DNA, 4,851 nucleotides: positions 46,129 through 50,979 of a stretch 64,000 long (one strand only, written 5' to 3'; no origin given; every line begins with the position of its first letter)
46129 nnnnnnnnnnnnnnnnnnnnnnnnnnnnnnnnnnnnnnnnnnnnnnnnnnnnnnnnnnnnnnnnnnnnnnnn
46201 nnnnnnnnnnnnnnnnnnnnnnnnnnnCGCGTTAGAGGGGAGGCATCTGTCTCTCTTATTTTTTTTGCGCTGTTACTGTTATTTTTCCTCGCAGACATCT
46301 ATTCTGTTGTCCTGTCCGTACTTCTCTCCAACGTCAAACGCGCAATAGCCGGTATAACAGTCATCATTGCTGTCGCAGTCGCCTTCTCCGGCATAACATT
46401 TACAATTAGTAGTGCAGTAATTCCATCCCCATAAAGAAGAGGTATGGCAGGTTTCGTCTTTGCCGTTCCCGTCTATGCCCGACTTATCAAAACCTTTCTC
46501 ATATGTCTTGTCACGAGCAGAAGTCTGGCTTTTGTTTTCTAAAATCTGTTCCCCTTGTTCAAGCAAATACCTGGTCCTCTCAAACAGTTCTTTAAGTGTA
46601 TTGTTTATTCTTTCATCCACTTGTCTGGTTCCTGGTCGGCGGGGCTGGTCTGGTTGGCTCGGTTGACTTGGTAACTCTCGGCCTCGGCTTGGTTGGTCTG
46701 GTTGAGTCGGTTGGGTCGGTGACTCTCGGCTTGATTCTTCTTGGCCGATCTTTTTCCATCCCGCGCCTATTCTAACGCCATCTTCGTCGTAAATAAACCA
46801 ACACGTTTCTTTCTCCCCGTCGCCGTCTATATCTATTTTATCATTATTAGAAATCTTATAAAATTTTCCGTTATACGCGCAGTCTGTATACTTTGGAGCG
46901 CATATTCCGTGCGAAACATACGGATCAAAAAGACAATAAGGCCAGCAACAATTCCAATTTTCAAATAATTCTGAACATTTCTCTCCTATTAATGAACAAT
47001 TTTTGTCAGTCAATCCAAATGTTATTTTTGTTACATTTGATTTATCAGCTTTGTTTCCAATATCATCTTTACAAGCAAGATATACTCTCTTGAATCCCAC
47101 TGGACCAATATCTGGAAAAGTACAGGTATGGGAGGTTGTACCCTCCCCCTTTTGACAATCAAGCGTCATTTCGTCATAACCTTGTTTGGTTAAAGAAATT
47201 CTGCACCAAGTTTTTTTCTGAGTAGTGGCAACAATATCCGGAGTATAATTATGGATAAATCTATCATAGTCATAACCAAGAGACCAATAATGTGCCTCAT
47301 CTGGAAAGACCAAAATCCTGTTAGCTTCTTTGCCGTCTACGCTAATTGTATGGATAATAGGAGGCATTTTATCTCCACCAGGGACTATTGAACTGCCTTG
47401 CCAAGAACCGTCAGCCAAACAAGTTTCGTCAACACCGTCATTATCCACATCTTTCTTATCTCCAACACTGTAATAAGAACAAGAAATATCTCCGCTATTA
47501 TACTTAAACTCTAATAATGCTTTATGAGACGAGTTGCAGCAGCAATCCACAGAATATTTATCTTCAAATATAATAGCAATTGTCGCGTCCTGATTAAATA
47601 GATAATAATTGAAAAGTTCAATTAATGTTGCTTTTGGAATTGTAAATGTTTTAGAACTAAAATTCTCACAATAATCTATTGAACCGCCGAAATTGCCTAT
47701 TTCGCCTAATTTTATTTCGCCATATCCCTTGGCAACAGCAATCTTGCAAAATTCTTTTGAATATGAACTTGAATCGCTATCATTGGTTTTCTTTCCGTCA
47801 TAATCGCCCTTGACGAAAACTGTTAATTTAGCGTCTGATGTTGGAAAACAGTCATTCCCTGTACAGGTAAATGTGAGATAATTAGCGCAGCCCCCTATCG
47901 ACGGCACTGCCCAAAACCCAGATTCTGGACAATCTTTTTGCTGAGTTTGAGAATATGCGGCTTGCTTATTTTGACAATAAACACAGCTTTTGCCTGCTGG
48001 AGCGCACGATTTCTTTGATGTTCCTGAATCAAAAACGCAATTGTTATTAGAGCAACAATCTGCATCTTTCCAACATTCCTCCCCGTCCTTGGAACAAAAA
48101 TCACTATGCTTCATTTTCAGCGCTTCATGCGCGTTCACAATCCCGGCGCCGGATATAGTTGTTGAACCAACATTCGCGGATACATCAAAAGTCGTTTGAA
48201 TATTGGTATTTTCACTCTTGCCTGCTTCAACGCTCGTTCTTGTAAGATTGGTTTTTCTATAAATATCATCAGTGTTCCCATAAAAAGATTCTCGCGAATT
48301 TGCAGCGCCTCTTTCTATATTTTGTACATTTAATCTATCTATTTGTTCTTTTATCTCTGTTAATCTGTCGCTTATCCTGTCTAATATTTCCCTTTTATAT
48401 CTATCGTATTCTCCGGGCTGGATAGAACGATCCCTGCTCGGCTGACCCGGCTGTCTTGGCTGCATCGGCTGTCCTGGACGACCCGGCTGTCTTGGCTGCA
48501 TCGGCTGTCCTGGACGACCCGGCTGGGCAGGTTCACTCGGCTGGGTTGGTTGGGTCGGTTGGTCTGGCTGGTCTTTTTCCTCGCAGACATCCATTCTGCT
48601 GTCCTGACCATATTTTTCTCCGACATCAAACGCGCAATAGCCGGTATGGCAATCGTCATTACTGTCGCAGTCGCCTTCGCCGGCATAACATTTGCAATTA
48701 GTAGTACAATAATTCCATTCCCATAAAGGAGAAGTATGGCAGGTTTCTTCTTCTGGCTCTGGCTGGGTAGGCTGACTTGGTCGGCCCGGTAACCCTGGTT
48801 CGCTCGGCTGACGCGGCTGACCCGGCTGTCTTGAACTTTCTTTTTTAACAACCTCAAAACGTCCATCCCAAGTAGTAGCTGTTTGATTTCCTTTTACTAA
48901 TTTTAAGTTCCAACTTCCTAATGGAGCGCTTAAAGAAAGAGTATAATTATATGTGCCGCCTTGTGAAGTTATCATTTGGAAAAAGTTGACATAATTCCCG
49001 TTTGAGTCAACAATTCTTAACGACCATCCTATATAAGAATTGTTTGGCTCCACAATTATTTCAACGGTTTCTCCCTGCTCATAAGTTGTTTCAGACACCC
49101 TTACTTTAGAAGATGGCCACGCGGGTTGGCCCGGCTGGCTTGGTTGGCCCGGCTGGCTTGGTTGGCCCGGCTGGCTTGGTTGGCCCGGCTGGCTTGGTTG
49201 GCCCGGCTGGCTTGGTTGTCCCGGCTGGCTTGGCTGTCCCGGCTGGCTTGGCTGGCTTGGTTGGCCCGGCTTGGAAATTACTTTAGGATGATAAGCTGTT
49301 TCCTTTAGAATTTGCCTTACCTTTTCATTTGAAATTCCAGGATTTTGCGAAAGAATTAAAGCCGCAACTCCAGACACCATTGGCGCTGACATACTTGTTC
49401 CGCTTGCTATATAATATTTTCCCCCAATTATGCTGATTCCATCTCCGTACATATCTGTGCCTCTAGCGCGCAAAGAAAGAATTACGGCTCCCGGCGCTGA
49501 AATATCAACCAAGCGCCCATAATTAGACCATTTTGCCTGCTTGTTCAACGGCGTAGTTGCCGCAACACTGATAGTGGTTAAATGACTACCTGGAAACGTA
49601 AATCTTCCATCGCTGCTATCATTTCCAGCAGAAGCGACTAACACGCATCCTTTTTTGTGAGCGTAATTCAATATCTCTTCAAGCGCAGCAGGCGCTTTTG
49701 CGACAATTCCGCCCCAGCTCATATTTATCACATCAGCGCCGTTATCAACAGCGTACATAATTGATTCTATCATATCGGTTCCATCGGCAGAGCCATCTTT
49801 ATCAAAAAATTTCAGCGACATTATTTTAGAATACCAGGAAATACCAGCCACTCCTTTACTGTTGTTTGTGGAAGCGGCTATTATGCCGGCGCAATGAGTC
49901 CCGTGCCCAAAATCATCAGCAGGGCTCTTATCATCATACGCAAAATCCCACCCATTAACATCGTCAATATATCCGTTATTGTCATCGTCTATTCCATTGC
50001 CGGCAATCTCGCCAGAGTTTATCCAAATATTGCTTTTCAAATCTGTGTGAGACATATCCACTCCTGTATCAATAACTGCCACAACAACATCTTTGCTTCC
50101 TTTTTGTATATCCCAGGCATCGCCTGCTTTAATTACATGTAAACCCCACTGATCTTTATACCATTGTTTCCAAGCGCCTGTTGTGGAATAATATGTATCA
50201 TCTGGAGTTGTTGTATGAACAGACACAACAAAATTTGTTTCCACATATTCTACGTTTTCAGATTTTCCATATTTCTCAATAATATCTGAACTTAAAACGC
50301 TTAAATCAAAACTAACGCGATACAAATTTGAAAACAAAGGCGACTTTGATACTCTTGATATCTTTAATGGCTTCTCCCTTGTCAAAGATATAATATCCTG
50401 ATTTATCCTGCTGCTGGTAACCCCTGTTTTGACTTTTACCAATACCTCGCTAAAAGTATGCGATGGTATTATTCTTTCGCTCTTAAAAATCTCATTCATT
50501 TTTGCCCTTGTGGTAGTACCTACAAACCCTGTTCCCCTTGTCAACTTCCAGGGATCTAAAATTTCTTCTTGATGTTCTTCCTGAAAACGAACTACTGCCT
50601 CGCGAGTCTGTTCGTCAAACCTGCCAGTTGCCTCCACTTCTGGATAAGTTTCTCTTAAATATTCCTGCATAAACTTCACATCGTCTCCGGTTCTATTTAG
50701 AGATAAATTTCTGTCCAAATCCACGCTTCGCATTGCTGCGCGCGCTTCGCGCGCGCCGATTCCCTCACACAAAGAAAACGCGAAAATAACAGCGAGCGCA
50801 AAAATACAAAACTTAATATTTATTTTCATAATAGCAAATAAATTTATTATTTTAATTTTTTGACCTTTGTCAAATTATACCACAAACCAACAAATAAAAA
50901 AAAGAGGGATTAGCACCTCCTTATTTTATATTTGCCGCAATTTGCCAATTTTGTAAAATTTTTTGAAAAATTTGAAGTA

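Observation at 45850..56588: Duplicated convergent module of a small winged-helix gene facing a 1500-aa secreted subtilase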

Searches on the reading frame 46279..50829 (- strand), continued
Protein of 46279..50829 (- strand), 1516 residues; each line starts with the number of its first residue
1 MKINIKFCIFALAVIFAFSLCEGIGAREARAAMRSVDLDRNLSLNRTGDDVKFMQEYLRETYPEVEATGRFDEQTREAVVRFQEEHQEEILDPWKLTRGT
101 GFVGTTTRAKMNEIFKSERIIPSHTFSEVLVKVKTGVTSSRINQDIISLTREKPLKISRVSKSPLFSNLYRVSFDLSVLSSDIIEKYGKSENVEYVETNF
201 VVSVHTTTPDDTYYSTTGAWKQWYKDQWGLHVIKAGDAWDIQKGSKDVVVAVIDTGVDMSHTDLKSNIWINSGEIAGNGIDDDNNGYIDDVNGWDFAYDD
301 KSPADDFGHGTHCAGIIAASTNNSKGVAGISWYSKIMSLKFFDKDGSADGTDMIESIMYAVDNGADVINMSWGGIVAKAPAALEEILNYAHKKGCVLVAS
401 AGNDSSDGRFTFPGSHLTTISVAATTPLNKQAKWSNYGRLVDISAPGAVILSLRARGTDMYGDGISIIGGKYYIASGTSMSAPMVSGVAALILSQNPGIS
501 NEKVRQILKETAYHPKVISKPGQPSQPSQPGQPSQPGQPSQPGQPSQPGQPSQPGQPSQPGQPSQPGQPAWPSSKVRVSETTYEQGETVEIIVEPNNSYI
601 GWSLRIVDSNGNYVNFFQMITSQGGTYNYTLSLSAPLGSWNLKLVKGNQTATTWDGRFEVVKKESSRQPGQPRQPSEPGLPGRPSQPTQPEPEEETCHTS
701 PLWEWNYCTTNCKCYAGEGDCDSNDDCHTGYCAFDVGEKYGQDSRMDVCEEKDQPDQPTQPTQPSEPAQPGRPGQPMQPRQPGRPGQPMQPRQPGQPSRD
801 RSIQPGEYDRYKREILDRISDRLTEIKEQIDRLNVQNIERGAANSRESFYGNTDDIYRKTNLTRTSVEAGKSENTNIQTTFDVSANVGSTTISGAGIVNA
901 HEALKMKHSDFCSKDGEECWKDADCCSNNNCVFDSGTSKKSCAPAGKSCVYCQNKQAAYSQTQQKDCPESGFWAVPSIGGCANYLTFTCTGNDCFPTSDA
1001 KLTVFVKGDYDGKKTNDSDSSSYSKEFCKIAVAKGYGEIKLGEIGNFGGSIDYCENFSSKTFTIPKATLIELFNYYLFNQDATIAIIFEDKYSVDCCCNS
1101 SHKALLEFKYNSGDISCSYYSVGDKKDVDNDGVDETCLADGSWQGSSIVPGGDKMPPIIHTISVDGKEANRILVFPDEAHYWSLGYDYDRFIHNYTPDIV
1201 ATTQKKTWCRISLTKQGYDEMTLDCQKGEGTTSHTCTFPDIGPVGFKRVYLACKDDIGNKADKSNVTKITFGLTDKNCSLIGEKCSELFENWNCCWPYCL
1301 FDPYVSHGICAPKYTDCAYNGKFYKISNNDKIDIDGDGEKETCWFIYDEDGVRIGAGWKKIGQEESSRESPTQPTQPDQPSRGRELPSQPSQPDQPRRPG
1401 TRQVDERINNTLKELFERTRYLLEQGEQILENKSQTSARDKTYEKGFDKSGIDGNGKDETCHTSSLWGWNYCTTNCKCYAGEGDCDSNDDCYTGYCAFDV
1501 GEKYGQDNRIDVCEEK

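Call 25: find_encoding_contigs(protein=P0099, flank=6000, max_places=3)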
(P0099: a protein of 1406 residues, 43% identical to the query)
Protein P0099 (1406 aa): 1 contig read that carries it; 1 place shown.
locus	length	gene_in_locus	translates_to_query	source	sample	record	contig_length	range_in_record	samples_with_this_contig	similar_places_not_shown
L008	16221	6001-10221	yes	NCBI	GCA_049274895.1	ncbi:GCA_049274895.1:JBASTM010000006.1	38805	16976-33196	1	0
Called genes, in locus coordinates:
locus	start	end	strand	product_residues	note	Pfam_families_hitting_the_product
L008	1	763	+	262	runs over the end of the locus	PF01061:ABC2_membrane, PF12698:ABC2_membrane_3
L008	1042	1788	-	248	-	PF18962:Por_Secre_tail (weak), PF13860:FlgD_ig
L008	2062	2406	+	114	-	PF00076:RRM_1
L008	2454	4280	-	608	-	PF00009:GTP_EFTU, PF01926:MMR_HSR1 (weak), PF03144:GTP_EFTU_D2, PF22042:EF-G_D2, PF00679:EFG_C, PF21018:BipA_C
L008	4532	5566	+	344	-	PF01594:AI-2E_transport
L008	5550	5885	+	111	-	-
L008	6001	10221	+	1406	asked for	PF22148:Fervidolysin_NPro-like (faint), PF00082:Peptidase_S8, PF26549:Tricorn_N (weak), PF10342:Kre9_KNH, PF07705:CARDB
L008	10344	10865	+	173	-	PF00160:Pro_isomerase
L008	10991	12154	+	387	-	PF13439:Glyco_transf_4, PF13477:Glyco_trans_4_2, PF13579:Glyco_trans_4_4, PF20706:GT4-conflict (weak), PF00534:Glycos_transf_1, PF13692:Glyco_trans_1_4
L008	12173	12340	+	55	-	-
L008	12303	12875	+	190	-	PF08843:AbiEii (faint)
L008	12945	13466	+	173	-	PF02245:Pur_DNA_glyco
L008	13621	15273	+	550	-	PF01565:FAD_binding_4, PF02913:FAD-oxidase_C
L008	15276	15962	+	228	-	PF01551:Peptidase_M23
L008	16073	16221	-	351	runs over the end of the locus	PF00089:Trypsin, PF10459:Peptidase_S46 (faint), PF13365:Trypsin_2, PF13180:PDZ_2, PF00595:PDZ (weak), PF17820:PDZ_6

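Call 61: search_protein_families(library=ncbifam, proteins=[window:46279-50829:-], max_evalue=0.01)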
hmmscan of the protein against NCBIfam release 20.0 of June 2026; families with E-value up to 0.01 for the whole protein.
window:46279-50829:- (1516 aa): 8 families
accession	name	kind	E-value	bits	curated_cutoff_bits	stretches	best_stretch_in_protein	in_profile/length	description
TIGR03921.1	T7SS_mycosin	equivalog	5.2e-50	170.5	278.75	1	235-516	3-267/353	type VII secretion-associated serine protease mycosin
NF033595.1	denti_PrtP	equivalog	1.1e-33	116.7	300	2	368-513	342-479/606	dentilisin complex serine proteinase subunit PrtP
TIGR03895.1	protease_PatA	subfamily_domain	1.8e-17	63.4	421.05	1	309-513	1-201/606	PatA/PatG family cyanobactin maturation protease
NF049966.1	QH_SP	equivalog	4.2e-16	59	165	1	301-513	34-212/219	subtilisin-like serine protease QhpE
NF051851.1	AtpSerPepEprS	equivalog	2e-08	32.8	1700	1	466-512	291-337/988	autotransporter serine peptidase EprS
NF040553.1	SGO_0316_fam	subfamily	1.4e-07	29.6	1400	1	238-408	278-468/1486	SGO_0316/SGO_0317 family LPXTG-anchored serine peptidase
NF040809.1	germ_prot_CspBA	exception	5.2e-07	27.7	1250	1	146-405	556-825/1099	bifunctional germination protease/germinant receptor pseudoprotease CspBA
NF042956.1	IteS_antiphage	equivalog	3.3e-05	22.4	900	0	303-415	287-405/747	S8 family anti-phage peptidase IteS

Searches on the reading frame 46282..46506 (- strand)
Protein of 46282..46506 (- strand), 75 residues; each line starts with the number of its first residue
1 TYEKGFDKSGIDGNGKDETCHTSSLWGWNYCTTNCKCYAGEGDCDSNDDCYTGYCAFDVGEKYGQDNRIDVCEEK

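Call 37: find_related_loci(query=A3, collection=metagenome_contigs, flank=8000)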
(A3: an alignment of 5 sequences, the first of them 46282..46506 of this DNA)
Query A3 (75 aa) in metagenome_contigs; peptide patterns used: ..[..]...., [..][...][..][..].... (x = any residue, [..] = any of these).
237 stretches matched a pattern; 2 encode a relative of the query (tblastn E <= 1e-3); 2 distinct loci.
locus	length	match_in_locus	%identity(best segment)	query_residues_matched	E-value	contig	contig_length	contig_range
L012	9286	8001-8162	56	21-74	2e-19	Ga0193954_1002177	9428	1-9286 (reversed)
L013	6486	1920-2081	56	21-74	3e-19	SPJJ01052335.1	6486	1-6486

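Call 41: search_solved_structures(query=A3, max_evalue=5)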
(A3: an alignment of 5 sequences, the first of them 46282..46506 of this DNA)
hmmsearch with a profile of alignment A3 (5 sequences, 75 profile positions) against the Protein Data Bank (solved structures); distinct sequences matched with E-value up to 5: 1.
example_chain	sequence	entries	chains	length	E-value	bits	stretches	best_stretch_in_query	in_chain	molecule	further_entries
2e3g_A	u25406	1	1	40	4.1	10.8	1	19-50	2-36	defensin, mutant DEF-DAA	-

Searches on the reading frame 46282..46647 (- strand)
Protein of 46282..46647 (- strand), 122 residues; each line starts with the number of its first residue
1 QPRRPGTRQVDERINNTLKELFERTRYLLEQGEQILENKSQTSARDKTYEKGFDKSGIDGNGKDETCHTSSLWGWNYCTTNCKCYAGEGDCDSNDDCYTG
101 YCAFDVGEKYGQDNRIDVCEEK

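Call 34: search_protein_families(library=pfam, proteins=[window:46282-46647:-], max_evalue=5)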
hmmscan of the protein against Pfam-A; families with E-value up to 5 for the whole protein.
window:46282-46647:- (122 aa): 1 family
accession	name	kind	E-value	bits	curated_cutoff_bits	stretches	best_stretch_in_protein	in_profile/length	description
PF25002.1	DUF7780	-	0.27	10.9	26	1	36-108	81-151/303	Domain of unknown function (DUF7780)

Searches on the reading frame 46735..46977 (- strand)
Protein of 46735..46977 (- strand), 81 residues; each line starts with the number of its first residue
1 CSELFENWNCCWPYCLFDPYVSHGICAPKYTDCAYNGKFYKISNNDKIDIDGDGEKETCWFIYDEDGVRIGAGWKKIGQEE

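Call 34: search_protein_families(library=pfam, proteins=[window:46735-46977:-], max_evalue=5)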
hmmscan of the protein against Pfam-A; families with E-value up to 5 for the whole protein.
window:46735-46977:- (81 aa): 1 family
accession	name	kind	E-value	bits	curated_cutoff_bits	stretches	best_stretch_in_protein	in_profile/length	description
PF05284.17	DUF736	-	0.046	14.1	22.1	1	47-80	24-61/99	Protein of unknown function (DUF736)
